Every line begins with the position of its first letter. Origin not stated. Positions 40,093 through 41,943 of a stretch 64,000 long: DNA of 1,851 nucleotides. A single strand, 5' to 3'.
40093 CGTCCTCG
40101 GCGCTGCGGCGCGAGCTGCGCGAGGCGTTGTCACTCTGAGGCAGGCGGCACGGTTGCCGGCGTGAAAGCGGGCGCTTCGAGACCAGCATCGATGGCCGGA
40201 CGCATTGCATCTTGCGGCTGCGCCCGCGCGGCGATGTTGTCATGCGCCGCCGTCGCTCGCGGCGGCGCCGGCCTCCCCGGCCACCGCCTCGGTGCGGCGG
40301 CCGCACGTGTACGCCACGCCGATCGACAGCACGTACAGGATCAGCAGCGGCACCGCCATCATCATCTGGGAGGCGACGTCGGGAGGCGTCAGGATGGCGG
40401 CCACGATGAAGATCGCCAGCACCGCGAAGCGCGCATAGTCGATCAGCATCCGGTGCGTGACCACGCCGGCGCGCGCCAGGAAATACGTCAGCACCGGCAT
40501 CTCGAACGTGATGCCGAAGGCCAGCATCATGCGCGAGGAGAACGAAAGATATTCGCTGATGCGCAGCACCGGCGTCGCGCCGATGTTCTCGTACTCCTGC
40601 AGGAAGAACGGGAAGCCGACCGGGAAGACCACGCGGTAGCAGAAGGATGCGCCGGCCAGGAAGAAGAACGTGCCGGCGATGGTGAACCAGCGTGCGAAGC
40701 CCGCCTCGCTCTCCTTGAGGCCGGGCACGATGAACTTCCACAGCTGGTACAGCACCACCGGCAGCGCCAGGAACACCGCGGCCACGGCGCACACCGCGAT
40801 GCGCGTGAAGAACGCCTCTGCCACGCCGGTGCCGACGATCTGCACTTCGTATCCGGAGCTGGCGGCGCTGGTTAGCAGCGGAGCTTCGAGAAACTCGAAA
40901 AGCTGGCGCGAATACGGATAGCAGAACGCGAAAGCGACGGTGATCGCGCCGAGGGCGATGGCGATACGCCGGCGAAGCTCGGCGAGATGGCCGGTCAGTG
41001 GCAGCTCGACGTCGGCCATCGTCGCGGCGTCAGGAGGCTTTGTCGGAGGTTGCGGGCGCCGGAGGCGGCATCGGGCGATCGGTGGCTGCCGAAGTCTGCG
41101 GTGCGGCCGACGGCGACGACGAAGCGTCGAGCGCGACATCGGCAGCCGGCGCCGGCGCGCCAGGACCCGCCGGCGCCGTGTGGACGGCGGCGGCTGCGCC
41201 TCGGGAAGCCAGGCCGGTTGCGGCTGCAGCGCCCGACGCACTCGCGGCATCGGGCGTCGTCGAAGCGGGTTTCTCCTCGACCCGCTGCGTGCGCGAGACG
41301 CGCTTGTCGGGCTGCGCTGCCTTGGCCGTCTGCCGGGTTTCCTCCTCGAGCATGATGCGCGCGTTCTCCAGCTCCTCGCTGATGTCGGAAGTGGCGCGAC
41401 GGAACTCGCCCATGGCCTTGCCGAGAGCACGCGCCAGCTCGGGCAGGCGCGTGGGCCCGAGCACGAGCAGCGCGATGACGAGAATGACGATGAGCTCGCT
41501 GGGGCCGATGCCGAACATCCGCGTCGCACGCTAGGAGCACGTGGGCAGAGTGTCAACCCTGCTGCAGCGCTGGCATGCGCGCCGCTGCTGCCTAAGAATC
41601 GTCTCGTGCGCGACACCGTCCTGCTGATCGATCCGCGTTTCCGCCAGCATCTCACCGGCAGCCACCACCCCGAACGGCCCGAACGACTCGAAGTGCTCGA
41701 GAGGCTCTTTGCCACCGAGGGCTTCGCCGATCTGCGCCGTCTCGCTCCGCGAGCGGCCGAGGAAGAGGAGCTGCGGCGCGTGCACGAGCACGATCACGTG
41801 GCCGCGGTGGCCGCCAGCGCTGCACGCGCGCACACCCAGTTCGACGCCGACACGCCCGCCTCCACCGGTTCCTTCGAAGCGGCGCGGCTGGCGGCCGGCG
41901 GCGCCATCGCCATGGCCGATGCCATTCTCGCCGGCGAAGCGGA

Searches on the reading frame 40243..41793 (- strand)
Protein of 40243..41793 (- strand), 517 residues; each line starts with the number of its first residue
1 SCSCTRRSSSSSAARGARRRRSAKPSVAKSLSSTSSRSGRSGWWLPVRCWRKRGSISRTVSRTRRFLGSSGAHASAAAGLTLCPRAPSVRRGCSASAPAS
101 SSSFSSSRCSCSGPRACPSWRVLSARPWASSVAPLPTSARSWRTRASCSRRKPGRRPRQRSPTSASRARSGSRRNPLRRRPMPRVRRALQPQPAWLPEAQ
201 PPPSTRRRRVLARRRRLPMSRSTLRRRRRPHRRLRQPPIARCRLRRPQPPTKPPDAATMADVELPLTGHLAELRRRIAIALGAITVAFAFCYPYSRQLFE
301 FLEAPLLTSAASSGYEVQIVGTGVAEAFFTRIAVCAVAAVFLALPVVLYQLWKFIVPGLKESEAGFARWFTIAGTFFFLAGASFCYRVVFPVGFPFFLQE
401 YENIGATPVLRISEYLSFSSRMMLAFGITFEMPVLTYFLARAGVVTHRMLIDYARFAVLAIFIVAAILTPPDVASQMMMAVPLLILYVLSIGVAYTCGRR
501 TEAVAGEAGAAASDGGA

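Call 80: search_protein_families(library=pfam, proteins=[window:40243-41793:-], max_evalue=0.00001)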
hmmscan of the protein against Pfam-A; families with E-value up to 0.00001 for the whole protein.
window:40243-41793:- (517 aa): 1 family
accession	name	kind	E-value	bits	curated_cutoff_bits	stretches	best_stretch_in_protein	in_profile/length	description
PF00902.23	TatC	-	4.9e-65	219.7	25.1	1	269-482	2-208/208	Sec-independent protein translocase protein (TatC)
